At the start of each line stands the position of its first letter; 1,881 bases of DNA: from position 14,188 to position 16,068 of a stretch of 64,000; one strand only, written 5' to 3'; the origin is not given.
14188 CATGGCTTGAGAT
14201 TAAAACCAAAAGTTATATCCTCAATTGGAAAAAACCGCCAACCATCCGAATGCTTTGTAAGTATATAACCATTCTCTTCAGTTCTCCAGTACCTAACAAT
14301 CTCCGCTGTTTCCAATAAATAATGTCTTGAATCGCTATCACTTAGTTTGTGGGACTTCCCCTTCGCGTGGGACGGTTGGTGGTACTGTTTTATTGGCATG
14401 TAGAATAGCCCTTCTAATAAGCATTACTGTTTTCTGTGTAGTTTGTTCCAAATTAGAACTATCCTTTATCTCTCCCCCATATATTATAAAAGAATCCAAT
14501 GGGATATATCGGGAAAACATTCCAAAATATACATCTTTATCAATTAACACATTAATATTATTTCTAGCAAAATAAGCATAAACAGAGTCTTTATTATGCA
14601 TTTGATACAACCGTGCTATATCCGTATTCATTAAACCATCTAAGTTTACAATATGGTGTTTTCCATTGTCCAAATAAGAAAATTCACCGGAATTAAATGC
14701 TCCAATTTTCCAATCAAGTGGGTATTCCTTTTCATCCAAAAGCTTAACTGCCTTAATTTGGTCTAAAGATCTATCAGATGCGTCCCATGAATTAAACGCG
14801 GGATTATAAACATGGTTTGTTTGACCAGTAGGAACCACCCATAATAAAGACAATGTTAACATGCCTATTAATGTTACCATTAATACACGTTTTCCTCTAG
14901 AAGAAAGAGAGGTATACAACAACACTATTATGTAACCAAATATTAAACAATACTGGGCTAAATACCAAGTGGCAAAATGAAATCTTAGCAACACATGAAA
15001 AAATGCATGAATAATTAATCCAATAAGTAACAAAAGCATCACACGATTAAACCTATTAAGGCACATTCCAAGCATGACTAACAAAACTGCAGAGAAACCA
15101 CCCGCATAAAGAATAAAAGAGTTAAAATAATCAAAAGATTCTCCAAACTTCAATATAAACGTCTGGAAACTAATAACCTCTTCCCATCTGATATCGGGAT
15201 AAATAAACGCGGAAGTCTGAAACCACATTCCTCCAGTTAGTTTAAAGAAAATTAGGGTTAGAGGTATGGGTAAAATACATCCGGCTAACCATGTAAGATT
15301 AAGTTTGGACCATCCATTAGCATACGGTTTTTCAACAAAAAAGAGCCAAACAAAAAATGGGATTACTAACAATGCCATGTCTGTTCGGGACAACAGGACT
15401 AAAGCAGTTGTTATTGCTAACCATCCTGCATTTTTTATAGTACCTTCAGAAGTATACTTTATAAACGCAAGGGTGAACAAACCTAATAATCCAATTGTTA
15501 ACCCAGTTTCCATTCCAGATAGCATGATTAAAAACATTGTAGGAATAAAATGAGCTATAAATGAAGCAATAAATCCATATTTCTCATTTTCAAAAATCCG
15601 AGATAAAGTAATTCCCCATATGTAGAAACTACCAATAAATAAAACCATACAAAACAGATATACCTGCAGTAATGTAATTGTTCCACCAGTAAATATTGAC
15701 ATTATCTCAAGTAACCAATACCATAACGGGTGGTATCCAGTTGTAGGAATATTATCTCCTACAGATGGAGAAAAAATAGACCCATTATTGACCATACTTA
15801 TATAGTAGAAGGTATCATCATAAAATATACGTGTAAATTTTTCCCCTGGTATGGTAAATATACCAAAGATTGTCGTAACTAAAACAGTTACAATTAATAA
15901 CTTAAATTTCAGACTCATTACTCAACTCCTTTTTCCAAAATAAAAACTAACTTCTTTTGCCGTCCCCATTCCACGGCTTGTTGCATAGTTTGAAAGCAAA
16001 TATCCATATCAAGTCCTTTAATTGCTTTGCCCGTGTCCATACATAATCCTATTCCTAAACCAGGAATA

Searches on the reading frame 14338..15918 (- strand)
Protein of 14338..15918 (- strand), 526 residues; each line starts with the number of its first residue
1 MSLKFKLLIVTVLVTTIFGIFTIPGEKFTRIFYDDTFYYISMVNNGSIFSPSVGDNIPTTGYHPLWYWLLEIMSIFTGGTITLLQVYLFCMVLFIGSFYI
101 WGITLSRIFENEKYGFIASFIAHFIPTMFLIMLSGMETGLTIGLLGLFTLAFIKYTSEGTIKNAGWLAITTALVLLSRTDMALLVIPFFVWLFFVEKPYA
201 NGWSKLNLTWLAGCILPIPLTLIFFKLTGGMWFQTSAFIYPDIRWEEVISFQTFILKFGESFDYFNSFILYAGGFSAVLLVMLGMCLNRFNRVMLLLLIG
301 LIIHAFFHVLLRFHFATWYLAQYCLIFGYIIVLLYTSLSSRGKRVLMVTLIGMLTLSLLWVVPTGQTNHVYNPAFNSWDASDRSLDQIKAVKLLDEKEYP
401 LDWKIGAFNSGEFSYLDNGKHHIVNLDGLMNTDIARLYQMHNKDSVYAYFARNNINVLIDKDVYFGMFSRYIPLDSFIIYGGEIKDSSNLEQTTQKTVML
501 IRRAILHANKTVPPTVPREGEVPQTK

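Call 11: search_protein_families(library=pfam, proteins=[window:14338-15918:-])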
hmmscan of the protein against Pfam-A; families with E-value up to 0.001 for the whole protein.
window:14338-15918:- (526 aa): 1 family
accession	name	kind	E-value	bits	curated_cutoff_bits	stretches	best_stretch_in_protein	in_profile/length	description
PF13231.12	PMT_2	-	0.0007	20.3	26.1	1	64-215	4-149/160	Dolichyl-phosphate-mannose-protein mannosyltransferase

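Call 12: search_protein_families(library=phrogs, proteins=[window:14338-15918:-])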
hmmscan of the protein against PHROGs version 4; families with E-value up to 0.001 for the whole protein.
window:14338-15918:- (526 aa): 0 families
